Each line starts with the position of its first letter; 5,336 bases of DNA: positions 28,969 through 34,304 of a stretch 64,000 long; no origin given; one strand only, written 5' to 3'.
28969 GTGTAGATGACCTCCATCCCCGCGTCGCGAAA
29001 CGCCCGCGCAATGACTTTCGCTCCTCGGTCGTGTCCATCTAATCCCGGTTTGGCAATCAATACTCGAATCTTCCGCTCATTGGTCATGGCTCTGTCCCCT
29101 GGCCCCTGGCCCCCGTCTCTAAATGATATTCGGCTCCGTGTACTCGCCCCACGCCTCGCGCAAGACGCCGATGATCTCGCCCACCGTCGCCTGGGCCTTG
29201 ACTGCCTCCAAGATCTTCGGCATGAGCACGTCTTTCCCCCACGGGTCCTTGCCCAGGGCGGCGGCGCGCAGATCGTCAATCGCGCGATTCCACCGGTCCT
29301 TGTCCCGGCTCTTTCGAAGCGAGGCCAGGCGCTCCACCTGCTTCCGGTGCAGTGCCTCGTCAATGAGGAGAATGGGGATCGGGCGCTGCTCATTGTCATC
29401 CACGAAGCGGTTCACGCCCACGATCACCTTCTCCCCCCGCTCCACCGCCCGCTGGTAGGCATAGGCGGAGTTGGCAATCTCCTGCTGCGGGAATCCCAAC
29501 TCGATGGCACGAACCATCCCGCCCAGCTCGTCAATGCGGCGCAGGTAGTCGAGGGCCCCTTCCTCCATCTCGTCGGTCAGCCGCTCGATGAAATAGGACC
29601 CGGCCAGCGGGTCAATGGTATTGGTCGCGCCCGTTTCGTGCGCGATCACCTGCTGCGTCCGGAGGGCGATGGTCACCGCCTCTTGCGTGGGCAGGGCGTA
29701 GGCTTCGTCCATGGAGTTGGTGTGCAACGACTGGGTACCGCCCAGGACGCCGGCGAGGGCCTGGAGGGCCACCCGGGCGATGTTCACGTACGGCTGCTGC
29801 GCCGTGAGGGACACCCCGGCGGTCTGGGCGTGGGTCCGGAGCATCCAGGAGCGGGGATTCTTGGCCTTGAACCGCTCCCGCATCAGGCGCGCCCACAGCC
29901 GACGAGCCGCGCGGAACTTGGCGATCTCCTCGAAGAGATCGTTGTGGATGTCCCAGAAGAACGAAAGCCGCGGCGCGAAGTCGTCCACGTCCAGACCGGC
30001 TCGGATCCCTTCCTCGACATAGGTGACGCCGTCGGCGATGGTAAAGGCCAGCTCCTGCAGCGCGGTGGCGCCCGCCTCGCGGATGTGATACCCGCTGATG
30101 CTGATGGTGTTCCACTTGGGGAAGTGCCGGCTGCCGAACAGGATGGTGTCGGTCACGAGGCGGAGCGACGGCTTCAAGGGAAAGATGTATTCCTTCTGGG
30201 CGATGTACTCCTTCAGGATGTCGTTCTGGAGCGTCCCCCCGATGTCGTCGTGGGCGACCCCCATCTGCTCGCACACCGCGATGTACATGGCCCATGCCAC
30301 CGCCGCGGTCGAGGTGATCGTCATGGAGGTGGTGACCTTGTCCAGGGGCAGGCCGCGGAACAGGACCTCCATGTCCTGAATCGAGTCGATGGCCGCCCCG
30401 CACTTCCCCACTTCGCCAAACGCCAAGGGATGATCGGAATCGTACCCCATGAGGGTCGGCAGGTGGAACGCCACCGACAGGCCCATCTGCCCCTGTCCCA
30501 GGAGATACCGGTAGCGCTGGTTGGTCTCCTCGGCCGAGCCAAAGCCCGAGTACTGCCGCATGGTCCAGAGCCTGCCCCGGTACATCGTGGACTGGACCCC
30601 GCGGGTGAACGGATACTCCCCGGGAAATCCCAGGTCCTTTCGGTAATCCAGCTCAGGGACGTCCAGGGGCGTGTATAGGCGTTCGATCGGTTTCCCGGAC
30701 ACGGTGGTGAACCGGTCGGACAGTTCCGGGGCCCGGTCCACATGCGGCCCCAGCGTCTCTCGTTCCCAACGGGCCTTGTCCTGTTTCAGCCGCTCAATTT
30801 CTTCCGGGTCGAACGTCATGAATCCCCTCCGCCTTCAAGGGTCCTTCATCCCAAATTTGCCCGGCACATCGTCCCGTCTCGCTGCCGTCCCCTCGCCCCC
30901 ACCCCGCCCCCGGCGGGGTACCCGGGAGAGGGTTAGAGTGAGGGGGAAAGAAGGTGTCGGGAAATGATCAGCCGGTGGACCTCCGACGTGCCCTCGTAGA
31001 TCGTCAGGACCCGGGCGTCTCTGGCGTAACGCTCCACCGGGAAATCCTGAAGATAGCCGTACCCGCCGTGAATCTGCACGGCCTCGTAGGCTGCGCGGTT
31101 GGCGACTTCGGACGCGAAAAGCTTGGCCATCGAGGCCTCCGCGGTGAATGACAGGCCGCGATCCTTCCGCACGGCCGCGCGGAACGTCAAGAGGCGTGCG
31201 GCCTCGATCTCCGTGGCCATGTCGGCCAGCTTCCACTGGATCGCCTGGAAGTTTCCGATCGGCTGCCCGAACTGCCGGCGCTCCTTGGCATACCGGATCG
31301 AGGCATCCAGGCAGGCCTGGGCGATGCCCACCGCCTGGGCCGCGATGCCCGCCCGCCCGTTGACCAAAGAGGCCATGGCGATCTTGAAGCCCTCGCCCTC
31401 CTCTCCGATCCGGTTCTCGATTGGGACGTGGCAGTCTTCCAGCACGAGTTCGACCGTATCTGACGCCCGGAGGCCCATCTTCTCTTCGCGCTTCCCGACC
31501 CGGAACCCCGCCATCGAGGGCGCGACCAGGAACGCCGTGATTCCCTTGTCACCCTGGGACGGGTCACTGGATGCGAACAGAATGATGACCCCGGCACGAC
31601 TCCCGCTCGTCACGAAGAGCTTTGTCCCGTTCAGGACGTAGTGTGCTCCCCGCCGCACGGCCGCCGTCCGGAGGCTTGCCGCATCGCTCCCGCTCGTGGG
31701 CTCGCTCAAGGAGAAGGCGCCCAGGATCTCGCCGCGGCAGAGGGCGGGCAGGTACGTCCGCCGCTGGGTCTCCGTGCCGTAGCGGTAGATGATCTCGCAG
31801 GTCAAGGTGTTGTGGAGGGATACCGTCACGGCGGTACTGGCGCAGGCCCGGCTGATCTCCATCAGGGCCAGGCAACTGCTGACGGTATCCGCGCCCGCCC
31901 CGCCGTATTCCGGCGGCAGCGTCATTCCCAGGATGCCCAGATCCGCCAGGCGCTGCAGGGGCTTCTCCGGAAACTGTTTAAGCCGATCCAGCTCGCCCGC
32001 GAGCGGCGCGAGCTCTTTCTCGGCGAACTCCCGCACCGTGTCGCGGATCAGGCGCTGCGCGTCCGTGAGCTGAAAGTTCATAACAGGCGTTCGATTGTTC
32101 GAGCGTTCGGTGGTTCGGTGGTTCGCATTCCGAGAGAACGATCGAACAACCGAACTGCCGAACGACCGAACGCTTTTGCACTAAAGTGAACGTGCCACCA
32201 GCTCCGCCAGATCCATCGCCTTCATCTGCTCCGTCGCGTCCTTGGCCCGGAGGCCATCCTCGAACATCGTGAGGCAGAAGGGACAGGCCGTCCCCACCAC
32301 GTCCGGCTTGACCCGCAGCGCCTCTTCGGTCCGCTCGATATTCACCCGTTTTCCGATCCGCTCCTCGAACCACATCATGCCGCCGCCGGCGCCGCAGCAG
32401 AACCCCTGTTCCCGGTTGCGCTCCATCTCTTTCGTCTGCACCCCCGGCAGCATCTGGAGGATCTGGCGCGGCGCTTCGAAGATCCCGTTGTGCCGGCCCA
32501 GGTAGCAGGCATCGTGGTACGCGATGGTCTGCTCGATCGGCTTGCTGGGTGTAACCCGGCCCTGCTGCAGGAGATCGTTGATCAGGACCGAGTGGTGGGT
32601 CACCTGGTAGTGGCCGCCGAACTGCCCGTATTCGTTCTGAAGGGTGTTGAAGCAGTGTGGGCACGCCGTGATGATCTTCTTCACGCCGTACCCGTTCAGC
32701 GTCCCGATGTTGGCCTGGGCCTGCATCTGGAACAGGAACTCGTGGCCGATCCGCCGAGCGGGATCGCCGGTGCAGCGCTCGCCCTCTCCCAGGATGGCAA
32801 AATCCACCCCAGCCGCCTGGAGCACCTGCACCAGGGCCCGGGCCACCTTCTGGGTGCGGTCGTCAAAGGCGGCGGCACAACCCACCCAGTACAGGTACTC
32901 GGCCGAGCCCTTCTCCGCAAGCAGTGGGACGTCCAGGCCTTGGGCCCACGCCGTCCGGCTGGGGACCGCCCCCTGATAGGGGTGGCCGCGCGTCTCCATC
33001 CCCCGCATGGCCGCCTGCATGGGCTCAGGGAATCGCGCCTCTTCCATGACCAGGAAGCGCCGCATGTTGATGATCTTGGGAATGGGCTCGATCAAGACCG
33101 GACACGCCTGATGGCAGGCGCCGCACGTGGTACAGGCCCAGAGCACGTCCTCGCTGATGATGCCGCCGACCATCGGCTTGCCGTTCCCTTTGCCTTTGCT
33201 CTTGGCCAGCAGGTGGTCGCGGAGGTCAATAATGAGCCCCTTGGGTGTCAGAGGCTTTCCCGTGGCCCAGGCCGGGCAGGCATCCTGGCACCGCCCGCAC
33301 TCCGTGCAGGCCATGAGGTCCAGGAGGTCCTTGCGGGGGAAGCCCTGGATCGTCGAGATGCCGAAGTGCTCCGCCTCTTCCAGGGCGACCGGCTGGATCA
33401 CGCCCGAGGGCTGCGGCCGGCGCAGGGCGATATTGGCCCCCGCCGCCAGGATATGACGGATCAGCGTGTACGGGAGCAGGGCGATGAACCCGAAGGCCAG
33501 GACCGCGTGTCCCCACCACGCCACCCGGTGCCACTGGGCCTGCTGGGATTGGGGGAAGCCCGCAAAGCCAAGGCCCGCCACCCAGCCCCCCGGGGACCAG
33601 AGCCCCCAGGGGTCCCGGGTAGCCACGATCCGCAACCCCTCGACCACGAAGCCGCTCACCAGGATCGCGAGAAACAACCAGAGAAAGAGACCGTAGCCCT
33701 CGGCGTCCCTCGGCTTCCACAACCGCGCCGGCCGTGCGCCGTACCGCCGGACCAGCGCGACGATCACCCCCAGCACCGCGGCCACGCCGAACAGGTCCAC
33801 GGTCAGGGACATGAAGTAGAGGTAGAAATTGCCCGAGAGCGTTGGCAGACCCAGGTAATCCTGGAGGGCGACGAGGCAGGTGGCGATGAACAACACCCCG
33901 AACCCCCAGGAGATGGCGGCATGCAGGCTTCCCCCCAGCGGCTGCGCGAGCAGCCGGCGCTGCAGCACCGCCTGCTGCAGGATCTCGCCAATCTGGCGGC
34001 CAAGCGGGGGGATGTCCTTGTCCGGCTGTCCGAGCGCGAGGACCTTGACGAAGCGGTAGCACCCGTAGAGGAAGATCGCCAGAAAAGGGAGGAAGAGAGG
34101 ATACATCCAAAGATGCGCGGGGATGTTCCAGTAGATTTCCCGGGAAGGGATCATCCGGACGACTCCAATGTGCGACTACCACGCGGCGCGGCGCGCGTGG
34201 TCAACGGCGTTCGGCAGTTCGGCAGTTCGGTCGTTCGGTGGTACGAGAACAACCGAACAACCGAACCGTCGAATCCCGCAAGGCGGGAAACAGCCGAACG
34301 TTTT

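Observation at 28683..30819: Split IcmAB-like B12 acyl-CoA mutase with a hybrid specificity pair (Tyr + Gln)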

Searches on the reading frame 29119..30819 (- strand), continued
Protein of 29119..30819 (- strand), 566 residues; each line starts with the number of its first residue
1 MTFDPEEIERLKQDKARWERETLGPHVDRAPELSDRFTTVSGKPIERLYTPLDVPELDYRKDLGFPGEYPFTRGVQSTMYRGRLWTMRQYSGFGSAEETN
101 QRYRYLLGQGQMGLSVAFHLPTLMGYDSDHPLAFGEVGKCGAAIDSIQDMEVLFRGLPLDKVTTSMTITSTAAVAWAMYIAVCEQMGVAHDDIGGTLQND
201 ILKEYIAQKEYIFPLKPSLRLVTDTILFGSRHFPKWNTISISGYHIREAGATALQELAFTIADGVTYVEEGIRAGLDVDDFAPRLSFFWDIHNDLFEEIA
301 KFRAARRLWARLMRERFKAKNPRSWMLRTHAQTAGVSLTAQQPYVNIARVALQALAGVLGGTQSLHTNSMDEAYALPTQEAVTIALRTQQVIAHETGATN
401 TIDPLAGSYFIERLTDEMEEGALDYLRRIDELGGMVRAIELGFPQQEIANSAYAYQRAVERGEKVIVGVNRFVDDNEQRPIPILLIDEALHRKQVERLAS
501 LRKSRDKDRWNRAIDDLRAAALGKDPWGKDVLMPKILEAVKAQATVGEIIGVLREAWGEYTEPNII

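Call 64: get_annotated_region(hit=H3, flank=8000)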
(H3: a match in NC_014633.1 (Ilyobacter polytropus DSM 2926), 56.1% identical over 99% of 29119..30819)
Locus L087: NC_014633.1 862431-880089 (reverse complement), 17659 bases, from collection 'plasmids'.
description: Ilyobacter polytropus DSM 2926 plasmid pILYOP01, complete sequence
organism: Ilyobacter polytropus DSM 2926 (NCBI taxid 572544)
taxonomy: Bacteria; Fusobacteriota; Fusobacteriia; Fusobacteriales; Fusobacteriaceae; Ilyobacter; Ilyobacter polytropus; Ilyobacter polytropus DSM 2926
host: -; source: marine mud; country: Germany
typing (MOB-suite, as given by PLSDB): non-mobilizable; replicon rep_cluster_99
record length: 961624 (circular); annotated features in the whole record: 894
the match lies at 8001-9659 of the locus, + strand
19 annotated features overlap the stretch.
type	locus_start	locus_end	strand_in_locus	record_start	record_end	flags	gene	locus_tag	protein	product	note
CDS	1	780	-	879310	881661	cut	-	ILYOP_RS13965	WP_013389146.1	anaerobic ribonucleoside triphosphate reductase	GO:0006260 - DNA replication [Evidence IEA]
CDS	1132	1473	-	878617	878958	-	-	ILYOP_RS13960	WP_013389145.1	helix-turn-helix domain-containing protein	-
CDS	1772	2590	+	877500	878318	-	-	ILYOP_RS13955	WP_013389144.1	ATP-binding cassette domain-containing protein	-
CDS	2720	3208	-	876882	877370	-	-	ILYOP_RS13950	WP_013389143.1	hypothetical protein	-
CDS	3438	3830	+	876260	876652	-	-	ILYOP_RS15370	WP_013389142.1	DUF2914 domain-containing protein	-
CDS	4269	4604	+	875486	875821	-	-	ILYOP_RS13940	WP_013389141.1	DUF3870 domain-containing protein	-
CDS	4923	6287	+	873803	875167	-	-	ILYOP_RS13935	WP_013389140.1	membrane protein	-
CDS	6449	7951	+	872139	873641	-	-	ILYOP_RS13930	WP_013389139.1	acetyl-CoA hydrolase/transferase family protein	-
CDS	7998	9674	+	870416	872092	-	-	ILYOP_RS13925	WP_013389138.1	methylmalonyl-CoA mutase family protein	-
CDS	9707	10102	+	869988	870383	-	-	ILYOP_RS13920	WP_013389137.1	cobalamin B12-binding domain-containing protein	-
CDS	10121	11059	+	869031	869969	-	meaB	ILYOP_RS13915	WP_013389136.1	methylmalonyl Co-A mutase-associated GTPase MeaB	GO:1903826 - L-arginine transmembrane transport [Evidence IEA]; GO:0015819 - lysine transport [Evidence IEA]; ...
CDS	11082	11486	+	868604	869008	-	mce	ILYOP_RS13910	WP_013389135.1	methylmalonyl-CoA epimerase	-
CDS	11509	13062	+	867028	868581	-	-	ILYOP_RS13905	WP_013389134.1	acyl-CoA carboxylase subunit beta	-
CDS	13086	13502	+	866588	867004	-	-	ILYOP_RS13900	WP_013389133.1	OadG family protein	-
CDS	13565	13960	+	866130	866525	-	-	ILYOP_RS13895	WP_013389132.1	biotin/lipoyl-containing protein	-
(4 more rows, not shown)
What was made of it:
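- On Methylmalonyl-CoA mutase: Contrast the Ilyobacter locus (call 64).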

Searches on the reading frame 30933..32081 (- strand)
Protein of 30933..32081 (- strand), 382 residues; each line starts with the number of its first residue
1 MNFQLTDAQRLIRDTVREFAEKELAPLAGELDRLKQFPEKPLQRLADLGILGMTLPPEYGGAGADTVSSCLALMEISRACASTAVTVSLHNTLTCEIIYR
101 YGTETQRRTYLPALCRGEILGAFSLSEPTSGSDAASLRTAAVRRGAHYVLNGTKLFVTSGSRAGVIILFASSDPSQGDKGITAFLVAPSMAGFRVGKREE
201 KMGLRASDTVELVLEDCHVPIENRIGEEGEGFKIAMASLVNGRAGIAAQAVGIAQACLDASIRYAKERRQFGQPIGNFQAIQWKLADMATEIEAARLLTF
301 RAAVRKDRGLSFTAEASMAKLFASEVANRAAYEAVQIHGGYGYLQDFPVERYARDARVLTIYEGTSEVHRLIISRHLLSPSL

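Call 11: search_protein_families(library=pfam, proteins=[window:30933-32081:-], max_evalue=0.00001)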
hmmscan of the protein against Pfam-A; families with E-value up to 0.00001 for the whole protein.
window:30933-32081:- (382 aa): 5 families
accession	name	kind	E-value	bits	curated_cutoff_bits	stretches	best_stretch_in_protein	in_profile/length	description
PF00441.29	Acyl-CoA_dh_1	-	4.6e-57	192.8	22.4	1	229-378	1-150/150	Acyl-CoA dehydrogenase, C-terminal domain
PF02771.21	Acyl-CoA_dh_N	-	1.8e-39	135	22.9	1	6-118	1-113/113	Acyl-CoA dehydrogenase, N-terminal domain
PF08028.16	Acyl-CoA_dh_2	-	1.5e-27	96.9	22.7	1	245-366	2-133/134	Acyl-CoA dehydrogenase, C-terminal domain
PF02770.24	Acyl-CoA_dh_M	-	3.5e-23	82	33.3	1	122-217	1-97/97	Acyl-CoA dehydrogenase, middle domain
PF22924.1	ACOX_C_alpha1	-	1.7e-07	31.6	27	0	310-378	101-169/169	Acyl-CoA oxidase, C-alpha1 domain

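Call 39: search_protein_families(library=ncbifam, proteins=[window:30933-32081:-], max_evalue=1e-10)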
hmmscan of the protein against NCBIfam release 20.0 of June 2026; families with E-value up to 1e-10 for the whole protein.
window:30933-32081:- (382 aa): 23 families
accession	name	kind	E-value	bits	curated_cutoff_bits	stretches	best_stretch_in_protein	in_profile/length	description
NF042972.1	AcrlCoAredClosAcrC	equivalog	3.6e-148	493.3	640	1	1-378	1-377/378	acryloyl-CoA reductase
NF045552.1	GlutCoADH_Des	equivalog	2.7e-101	339.5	470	1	1-375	1-377/387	glutaryl-CoA dehydrogenase Acd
NF058590.1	AcCoDHFadEBacil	equivalog_domain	1.1e-98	331.2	600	1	4-379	20-412/586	acyl-CoA dehydrogenase FadE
NF043006.1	CyhCrbnylCoADH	equivalog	4.1e-97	325.5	650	1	6-377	5-375/380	cyclohexane-1-carbonyl-CoA dehydrogenase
NF042439.1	SulpropCoADesulf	equivalog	2.9e-90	302.8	600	1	14-379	2-372/379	3-sulfinopropanoyl-CoA desulfinase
NF045652.1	ProlPCPDhRedW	equivalog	3.1e-83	279.7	650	1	11-377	6-373/376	L-prolyl-[peptidyl-carrier protein] dehydrogenase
NF053553.1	prodigi_MBC_PigA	equivalog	1.5e-78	264.6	500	1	1-377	1-379/381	prodigiosin MBC biosynthesis dehydrogenase PigA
NF008997.0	PRK12341.1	equivalog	3.2e-73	247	537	1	1-378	1-377/382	acyl-CoA dehydrogenase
TIGR03207.1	cyc_hxne_CoA_dh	equivalog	3.7e-66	223.4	575.35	1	8-376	4-370/372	cyclohexanecarboxyl-CoA dehydrogenase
NF002885.1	PRK03354.1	equivalog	3.8e-61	207.2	540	1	1-378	1-374/378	crotonobetainyl-CoA dehydrogenase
NF052270.1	Staph_DH_FadE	equivalog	3.1e-54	184.3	600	1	4-377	20-393/400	acyl-CoA dehydrogenase FadE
NF007000.1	PRK09463.1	subfamily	5e-43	147.4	600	1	34-343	71-398/726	acyl-CoA dehydrogenase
NF009586.0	PRK13026.1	subfamily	2.1e-39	135.5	608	1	34-342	106-432/777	acyl-CoA dehydrogenase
NF049984.1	Rv1679_FadE16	equivalog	1.6e-37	129.6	600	1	28-368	16-356/371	Rv1679 family acyl-CoA dehydrogenase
TIGR03203.1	pimD_small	equivalog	2.3e-33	115.8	652.7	1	40-368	41-367/378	pimeloyl-CoA dehydrogenase small subunit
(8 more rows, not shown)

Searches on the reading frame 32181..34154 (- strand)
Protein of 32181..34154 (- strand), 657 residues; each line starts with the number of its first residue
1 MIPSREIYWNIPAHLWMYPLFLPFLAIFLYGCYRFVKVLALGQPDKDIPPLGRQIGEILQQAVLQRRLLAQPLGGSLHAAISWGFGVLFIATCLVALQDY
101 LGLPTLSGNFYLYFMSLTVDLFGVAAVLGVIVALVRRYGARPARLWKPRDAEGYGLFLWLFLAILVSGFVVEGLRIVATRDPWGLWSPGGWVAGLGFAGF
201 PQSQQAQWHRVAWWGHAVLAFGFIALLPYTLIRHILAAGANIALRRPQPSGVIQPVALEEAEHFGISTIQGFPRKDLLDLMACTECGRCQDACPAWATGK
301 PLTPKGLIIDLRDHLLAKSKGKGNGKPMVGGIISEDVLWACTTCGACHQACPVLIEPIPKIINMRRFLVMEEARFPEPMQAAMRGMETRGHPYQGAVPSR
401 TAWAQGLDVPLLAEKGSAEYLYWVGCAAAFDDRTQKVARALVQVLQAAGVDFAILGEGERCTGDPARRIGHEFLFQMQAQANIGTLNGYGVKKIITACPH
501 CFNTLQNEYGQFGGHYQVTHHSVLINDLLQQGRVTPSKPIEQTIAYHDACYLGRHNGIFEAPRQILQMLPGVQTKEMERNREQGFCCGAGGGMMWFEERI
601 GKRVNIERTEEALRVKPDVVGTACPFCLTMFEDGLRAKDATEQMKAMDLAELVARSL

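Call 11: search_protein_families(library=pfam, proteins=[window:32181-34154:-], max_evalue=0.00001)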
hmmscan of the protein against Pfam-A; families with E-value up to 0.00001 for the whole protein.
window:32181-34154:- (657 aa): 5 families
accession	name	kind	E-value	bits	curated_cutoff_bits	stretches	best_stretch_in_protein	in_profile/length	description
PF02754.22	CCG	-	3.6e-35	120.4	20.6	2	544-631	1-84/85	Cysteine-rich domain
PF13237.11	Fer4_10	-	1.9e-11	44.2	25.5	1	278-352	4-53/53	4Fe-4S dicluster domain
PF13187.11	Fer4_9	-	4.8e-11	42.9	27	1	282-353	1-49/52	4Fe-4S dicluster domain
PF13183.11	Fer4_8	-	2.2e-10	41.4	27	1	281-353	3-66/68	4Fe-4S dicluster domain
PF12797.12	Fer4_2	-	3.7e-07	30.1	24.5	0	275-295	2-22/22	4Fe-4S binding domain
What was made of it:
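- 32181..34154 (-): Membrane FeS/CCG oxidoreductase (presumed ETF-to-quinone link). Two CCG domains plus 4Fe-4S dicluster domains (call 11).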

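Call 39: search_protein_families(library=ncbifam, proteins=[window:32181-34154:-], max_evalue=1e-10)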
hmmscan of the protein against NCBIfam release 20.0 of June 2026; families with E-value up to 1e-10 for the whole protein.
window:32181-34154:- (657 aa): 8 families
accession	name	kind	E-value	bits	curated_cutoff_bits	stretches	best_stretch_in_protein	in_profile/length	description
NF004898.0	PRK06259.1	equivalog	2.3e-47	161.8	385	1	276-655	129-486/488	fumarate reductase (CoM/CoB) subunit TfrB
NF045670.1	quin_L_LdhH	equivalog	9.6e-28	96.8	800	1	420-653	469-705/706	L-lactate dehydrogenase (quinone) large subunit LdhH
NF045663.1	diclust_near_Sec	equivalog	2.4e-22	78.9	530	1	334-612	348-603/759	pyridine nucleotide-disulfide oxidoreductase/dicluster-binding protein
NF008369.0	PRK11168.1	equivalog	5.6e-21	74.9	278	1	416-629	165-378/401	anaerobic glycerol-3-phosphate dehydrogenase subunit C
NF045724.1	ferredox_TmcB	equivalog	1.9e-16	59.6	735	1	282-596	42-366/430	electron transfer complex ferredoxin TmcB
NF045711.1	sulf_resp_HmcF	equivalog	5.2e-14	51.9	750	0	515-595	306-387/457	sulfate respiration complex iron-sulfur protein HmcF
TIGR03379.1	glycerol3P_GlpC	equivalog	4.5e-12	45.4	279.9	0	421-627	165-373/397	anaerobic glycerol-3-phosphate dehydrogenase subunit GlpC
NF045796.1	DsrK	equivalog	1.2e-11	43.9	400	0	487-595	258-376/453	sulfate reduction electron transfer complex DsrMKJOP subunit DsrK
